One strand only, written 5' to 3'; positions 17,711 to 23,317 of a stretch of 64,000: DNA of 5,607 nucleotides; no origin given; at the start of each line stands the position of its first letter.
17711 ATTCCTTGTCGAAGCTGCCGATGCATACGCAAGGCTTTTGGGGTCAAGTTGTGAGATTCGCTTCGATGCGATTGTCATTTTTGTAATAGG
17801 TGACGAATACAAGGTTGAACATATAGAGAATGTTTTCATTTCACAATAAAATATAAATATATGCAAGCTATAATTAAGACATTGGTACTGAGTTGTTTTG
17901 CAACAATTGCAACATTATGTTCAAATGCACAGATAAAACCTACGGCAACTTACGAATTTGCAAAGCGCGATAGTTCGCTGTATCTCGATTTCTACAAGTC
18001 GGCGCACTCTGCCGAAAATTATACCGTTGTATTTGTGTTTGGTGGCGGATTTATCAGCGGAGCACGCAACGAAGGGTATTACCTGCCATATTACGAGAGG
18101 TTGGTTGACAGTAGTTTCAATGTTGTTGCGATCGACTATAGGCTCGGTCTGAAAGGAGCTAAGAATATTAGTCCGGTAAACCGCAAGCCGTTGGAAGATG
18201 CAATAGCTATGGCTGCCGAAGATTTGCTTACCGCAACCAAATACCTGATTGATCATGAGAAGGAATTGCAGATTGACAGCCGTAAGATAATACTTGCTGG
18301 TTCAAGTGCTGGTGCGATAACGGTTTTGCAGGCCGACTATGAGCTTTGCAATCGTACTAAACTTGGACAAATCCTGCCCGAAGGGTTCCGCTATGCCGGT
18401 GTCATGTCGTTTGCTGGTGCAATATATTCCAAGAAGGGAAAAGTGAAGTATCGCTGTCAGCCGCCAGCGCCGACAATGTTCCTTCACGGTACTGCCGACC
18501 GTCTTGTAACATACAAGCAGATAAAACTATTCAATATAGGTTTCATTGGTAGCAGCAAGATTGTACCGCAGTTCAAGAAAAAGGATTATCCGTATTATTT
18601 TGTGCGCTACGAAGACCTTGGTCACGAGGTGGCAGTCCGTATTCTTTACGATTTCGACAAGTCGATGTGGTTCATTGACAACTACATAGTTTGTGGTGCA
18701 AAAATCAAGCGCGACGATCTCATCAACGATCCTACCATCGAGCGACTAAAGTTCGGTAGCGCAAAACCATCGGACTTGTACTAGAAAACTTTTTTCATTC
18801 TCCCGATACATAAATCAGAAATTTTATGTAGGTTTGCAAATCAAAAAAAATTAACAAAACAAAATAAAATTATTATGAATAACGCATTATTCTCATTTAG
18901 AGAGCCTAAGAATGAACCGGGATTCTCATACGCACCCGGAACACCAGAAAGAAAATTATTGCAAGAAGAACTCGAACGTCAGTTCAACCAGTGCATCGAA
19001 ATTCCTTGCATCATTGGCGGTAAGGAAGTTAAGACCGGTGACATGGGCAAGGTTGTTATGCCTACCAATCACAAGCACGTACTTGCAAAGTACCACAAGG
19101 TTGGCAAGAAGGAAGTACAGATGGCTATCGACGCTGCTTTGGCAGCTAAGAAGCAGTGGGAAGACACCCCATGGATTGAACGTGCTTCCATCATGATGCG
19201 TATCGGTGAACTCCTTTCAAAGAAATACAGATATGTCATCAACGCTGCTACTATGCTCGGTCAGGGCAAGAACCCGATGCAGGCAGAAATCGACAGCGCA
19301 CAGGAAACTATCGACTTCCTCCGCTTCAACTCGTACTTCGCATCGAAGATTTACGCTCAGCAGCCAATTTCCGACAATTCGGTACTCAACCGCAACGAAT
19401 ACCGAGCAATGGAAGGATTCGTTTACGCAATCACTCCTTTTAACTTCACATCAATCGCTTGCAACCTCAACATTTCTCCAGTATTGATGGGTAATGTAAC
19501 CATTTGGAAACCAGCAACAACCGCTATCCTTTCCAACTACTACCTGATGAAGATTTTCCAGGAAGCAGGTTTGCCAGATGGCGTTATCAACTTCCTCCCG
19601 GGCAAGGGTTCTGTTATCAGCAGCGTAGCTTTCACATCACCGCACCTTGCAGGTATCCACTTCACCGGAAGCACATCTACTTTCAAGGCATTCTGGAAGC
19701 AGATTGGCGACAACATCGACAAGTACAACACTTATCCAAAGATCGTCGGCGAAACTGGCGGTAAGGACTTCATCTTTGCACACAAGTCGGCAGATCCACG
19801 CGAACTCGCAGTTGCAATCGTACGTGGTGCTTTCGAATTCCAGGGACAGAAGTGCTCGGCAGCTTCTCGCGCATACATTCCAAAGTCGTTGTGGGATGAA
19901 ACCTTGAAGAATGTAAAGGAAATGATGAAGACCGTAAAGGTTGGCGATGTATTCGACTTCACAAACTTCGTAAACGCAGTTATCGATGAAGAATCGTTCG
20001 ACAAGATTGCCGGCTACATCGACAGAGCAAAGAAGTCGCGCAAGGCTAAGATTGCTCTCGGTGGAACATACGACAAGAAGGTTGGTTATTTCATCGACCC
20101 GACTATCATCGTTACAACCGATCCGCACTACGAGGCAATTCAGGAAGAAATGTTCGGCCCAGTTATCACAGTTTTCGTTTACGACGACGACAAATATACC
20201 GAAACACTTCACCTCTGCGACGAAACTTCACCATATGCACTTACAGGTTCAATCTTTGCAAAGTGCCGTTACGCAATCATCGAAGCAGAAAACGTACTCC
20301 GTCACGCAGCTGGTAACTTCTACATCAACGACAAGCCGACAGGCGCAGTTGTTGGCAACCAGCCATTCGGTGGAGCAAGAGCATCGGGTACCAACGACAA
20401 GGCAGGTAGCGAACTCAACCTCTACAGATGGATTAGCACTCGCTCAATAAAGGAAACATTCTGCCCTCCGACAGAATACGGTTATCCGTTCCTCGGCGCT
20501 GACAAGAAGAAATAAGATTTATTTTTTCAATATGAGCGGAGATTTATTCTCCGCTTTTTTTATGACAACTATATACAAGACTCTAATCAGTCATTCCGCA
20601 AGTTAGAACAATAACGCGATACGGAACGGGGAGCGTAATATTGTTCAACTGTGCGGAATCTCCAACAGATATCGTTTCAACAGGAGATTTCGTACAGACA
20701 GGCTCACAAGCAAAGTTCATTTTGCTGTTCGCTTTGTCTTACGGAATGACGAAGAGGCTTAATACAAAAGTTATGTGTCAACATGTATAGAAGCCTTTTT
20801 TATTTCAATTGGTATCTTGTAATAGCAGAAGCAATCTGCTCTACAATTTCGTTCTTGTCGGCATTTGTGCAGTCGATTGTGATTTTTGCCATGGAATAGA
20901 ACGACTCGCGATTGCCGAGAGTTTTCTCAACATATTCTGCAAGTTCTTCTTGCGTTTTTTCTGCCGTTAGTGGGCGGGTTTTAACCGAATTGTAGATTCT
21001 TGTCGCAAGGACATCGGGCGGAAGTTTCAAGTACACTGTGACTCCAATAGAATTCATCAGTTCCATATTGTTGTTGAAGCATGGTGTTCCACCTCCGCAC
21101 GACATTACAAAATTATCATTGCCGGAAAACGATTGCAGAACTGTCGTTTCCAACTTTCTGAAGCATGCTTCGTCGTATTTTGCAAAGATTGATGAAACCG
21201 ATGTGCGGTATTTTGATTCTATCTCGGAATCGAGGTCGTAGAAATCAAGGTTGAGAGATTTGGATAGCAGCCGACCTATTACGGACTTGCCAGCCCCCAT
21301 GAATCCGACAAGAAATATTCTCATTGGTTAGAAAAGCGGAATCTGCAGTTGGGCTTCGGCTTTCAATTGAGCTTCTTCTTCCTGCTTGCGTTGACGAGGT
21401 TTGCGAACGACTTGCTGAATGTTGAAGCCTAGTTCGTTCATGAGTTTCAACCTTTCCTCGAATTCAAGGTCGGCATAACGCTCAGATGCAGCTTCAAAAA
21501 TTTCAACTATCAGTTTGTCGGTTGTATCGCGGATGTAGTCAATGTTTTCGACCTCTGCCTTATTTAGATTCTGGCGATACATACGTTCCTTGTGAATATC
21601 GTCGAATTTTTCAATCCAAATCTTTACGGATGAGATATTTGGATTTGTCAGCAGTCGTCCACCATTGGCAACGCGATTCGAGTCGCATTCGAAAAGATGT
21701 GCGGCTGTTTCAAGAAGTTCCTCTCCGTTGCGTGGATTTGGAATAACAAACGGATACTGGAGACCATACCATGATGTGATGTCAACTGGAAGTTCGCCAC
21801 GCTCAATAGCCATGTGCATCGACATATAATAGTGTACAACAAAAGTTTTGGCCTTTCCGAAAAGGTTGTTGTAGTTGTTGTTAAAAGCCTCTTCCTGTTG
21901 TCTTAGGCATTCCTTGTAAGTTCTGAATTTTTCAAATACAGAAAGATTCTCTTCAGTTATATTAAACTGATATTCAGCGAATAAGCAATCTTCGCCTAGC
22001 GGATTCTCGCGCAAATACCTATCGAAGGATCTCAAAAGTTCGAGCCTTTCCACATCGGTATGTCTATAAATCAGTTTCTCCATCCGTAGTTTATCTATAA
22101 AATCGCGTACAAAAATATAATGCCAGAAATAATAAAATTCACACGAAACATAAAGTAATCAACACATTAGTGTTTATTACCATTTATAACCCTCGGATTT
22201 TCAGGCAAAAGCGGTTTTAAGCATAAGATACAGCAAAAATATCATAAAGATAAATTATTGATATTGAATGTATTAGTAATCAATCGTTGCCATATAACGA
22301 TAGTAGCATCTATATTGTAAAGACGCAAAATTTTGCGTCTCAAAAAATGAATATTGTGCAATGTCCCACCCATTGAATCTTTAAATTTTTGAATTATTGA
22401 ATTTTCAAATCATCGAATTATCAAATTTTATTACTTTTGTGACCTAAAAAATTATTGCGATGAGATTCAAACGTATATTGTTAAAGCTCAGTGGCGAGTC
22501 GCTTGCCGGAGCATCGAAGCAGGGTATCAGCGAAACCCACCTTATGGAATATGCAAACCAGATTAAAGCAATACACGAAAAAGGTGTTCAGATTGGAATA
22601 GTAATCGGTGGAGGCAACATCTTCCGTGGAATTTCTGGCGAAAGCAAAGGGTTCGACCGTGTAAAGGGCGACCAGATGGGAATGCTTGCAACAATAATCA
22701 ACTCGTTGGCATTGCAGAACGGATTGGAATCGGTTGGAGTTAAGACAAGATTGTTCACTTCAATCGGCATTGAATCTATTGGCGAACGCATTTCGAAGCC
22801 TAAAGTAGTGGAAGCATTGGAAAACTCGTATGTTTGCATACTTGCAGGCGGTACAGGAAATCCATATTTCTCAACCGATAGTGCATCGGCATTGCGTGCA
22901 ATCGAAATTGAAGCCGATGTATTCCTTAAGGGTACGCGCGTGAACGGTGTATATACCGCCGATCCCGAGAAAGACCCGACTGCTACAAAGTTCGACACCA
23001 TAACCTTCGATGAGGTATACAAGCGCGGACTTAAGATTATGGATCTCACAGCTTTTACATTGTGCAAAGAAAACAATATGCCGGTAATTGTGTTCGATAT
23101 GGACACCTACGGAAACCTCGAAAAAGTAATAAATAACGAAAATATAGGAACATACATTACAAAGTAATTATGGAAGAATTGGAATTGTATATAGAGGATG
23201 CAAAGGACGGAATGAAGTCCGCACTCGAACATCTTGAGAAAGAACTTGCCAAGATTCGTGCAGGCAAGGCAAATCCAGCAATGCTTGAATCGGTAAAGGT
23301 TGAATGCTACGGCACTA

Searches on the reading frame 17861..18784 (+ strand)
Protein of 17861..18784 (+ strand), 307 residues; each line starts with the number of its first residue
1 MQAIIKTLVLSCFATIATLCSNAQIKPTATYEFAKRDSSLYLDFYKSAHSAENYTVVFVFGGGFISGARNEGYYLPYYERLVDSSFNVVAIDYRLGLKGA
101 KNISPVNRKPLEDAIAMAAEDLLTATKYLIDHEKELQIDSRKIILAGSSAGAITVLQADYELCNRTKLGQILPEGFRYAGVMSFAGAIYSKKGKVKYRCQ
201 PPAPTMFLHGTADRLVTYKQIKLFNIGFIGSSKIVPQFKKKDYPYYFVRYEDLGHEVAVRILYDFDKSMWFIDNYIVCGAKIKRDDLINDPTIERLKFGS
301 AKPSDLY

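Call 64: search_protein_families(library=pfam, proteins=[window:17861-18784:+], max_evalue=0.00001)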
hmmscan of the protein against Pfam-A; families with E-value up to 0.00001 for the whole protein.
window:17861-18784:+ (307 aa): 3 families
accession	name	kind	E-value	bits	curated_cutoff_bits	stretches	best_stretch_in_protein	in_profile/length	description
PF20434.5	BD-FAE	-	8.4e-16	58.6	26.8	1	42-152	1-100/215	BD-FAE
PF07859.19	Abhydrolase_3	-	1.3e-08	35.3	25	1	56-156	1-86/210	alpha/beta hydrolase fold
PF00135.34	COesterase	-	2.1e-06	27.4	27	1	29-155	75-197/515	Carboxylesterase family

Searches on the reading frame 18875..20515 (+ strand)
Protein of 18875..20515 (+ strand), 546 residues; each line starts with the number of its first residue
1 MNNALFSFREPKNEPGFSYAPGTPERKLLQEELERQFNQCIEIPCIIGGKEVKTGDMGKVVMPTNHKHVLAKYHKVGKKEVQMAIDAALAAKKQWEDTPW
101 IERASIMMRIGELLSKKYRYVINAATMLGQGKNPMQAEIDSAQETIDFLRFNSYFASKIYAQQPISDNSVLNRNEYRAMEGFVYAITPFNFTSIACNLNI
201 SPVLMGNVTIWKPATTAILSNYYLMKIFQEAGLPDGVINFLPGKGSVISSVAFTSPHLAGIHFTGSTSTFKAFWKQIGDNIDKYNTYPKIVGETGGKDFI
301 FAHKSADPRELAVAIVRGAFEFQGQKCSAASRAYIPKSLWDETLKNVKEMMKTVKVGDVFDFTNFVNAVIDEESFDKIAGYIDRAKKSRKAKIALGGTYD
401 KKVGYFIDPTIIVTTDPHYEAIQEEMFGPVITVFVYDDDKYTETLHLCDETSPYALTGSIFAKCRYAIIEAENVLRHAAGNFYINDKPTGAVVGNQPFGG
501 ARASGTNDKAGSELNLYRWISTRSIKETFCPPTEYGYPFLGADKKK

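Call 64: search_protein_families(library=pfam, proteins=[window:18875-20515:+], max_evalue=0.00001)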
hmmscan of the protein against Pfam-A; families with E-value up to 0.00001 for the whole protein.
window:18875-20515:+ (546 aa): 1 family
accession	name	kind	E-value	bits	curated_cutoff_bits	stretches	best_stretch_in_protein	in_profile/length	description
PF00171.27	Aldedh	-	1.4e-99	334.2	23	1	59-513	10-450/461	Aldehyde dehydrogenase family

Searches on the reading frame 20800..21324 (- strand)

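Call 64: search_protein_families(library=pfam, proteins=[window:20800-21324:-], max_evalue=0.00001)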
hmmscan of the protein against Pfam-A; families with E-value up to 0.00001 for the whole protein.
window:20800-21324:- (174 aa): 2 families
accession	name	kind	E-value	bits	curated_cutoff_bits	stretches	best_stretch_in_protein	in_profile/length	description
PF01202.28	SKI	-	2.6e-40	138.6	22.1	1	9-168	1-158/159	Shikimate kinase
PF13238.12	AAA_18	-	5.6e-08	33.7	29.4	1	3-128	1-126/128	AAA domain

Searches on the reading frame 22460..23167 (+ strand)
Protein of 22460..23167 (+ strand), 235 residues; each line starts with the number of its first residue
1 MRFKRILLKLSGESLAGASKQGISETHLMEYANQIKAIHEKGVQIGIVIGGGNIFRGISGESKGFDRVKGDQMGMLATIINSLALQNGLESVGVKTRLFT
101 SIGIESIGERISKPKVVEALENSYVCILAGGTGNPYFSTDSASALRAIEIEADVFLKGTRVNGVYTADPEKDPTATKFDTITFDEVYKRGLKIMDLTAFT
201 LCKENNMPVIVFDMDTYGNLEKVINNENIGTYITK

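Call 14: search_protein_families(library=pfam, proteins=[window:22460-23167:+])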
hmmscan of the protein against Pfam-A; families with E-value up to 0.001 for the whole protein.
window:22460-23167:+ (235 aa): 1 family
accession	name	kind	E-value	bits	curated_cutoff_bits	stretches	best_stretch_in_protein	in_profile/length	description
PF00696.33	AA_kinase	-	2.9e-38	132.3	24.9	1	4-213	1-234/234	Amino acid kinase family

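Call 40: find_homologous_proteins(query=window:22460-23167:+, max_evalue=1e-40)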
Query window:22460-23167:+ (235 aa): 8000 proteins with E <= 1e-40 among 8000 candidates; the best 120 are listed.
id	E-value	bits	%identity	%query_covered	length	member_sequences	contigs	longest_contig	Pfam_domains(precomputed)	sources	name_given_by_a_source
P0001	2.1e-146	503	99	100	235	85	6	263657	PF00696.34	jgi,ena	-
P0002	5.4e-141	486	94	100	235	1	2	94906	PF00696.34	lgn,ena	-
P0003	4.3e-133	460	94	100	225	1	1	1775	PF00696.34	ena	-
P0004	5.5e-132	456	88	100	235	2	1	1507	PF00696.34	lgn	-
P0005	3.0e-128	444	86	100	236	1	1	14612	PF00696.34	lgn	-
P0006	8.7e-124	429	-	-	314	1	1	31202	PF00696.34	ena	-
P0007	3.1e-119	415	79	100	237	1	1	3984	PF00696.34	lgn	-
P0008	7.3e-119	413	79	100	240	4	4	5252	PF00696.34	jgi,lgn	-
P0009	2.3e-117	408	78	100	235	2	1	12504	PF00696.34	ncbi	-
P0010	5.6e-117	407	78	100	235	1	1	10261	PF00696.34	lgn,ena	-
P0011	1.8e-116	406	78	100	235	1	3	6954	PF00696.34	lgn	-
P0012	2.9e-115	402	77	100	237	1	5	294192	PF00696.34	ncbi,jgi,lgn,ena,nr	ncbi:MAG TPA: UMP kinase [Bacteroidales bacterium]|nr:UMP kinase [Bacteroidales bacterium]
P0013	1.1e-114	400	77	100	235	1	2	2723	PF00696.34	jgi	jgi:uridylate kinase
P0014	2.1e-114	399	76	100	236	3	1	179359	PF00696.34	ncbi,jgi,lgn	-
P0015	3.0e-114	398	77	99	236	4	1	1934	PF00696.34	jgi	-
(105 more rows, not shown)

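Call 41: find_encoding_contigs(protein=P0001, flank=10000, max_places=6)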
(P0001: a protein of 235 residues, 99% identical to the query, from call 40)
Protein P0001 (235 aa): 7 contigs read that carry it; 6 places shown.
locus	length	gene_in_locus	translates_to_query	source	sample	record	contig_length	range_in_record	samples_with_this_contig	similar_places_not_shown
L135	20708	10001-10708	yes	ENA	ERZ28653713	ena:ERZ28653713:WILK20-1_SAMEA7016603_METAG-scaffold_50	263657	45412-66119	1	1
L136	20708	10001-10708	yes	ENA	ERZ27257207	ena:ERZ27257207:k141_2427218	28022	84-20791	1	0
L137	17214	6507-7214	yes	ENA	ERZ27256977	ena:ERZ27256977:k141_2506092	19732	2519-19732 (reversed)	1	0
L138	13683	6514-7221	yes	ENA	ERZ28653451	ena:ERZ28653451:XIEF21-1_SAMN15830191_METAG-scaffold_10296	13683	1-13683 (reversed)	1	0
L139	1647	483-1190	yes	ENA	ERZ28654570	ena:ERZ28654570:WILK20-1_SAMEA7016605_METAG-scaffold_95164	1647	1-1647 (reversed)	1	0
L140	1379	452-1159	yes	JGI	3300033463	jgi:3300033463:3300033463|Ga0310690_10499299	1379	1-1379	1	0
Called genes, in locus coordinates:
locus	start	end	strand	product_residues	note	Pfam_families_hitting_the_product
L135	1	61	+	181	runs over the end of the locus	PF12850:Metallophos_2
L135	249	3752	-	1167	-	-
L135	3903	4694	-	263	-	PF04228:Zn_peptidase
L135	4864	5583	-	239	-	PF03740:PdxJ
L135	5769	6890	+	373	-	PF00534:Glycos_transf_1, PF13692:Glyco_trans_1_4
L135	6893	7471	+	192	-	PF13580:SIS_2, PF01380:SIS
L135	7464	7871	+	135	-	PF14539:DUF4442 (weak), PF03061:4HBT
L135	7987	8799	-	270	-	PF00456:Transketolase_N, PF13292:DXP_synthase_N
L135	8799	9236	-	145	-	-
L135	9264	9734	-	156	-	PF03168:LEA_2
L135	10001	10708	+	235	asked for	PF00696:AA_kinase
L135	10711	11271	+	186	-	PF01765:RRF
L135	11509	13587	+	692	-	PF00515:TPR_1 (faint), PF07719:TPR_2 (faint), PF13181:TPR_8 (faint), PF13424:TPR_12 (faint), PF13428:TPR_14 (faint), PF13174:TPR_6 (faint), PF13432:TPR_16 (faint), PF00691:OmpA, +2 more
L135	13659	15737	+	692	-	PF00933:Glyco_hydro_3, PF01915:Glyco_hydro_3_C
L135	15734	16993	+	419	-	PF01120:Alpha_L_fucos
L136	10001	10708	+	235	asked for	PF00696:AA_kinase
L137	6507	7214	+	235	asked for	PF00696:AA_kinase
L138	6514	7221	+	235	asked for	PF00696:AA_kinase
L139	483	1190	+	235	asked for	PF00696:AA_kinase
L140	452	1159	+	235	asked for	PF00696:AA_kinase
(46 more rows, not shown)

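Call 42: find_encoding_contigs(protein=P0002, flank=10000, max_places=3)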
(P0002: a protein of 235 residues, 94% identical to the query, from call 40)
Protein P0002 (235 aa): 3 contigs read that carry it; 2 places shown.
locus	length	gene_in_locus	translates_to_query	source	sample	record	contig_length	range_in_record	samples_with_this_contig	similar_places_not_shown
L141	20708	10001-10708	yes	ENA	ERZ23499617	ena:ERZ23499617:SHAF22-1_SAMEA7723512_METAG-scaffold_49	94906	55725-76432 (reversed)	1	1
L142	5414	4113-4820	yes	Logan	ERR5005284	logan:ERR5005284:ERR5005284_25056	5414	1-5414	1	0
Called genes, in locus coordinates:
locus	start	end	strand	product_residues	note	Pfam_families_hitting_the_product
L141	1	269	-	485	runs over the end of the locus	PF01546:Peptidase_M20, PF07687:M20_dimer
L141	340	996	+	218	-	PF13620:CarboxypepD_reg, PF13715:CarbopepD_reg_2 (faint)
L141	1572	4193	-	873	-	PF00515:TPR_1 (faint), PF07719:TPR_2 (faint), PF13181:TPR_8 (faint), PF13414:TPR_11 (weak), PF13424:TPR_12 (faint), PF13432:TPR_16 (weak), PF07676:PD40, PF00691:OmpA, +4 more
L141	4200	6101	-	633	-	PF13292:DXP_synthase_N, PF00676:E1_dh, PF02775:TPP_enzyme_C (faint), PF02779:Transket_pyr, PF02780:Transketolase_C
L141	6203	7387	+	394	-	PF00691:OmpA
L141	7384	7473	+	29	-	-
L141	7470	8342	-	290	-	PF01145:Band_7, PF01168:Ala_racemase_N (faint)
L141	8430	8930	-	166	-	PF01202:SKI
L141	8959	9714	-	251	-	-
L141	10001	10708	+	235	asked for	PF00696:AA_kinase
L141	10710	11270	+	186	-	PF01765:RRF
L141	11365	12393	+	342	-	-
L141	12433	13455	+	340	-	PF00383:dCMP_cyt_deam_1, PF14437:MafB19-deam, PF01872:RibD_C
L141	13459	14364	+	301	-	PF02517:Rce1-like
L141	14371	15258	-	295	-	PF08331:QueG_DUF1730, PF13237:Fer4_10 (faint), PF13484:Fer4_16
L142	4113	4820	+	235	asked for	PF00696:AA_kinase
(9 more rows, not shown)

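Call 43: find_encoding_contigs(protein=P0005, flank=10000, max_places=2)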
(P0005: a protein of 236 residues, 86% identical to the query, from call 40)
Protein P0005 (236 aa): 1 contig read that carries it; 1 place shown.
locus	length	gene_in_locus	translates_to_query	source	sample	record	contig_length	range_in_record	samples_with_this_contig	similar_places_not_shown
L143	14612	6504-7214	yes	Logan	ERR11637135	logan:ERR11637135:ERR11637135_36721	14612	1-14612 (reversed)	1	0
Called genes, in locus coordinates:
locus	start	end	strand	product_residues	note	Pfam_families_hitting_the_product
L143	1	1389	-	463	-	?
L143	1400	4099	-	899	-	PF00690:Cation_ATPase_N, PF00122:E1-E2_ATPase, PF00702:Hydrolase, PF13246:Cation_ATPase, PF00689:Cation_ATPase_C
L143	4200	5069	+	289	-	PF01145:Band_7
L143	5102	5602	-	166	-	PF01202:SKI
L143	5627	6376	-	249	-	-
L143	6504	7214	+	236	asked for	PF00696:AA_kinase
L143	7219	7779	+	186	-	PF01765:RRF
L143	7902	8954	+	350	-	-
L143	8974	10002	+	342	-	PF00383:dCMP_cyt_deam_1, PF14437:MafB19-deam, PF01872:RibD_C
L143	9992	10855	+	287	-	PF02517:Rce1-like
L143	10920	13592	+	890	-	PF07676:PD40 (weak), PF00691:OmpA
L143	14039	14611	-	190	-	?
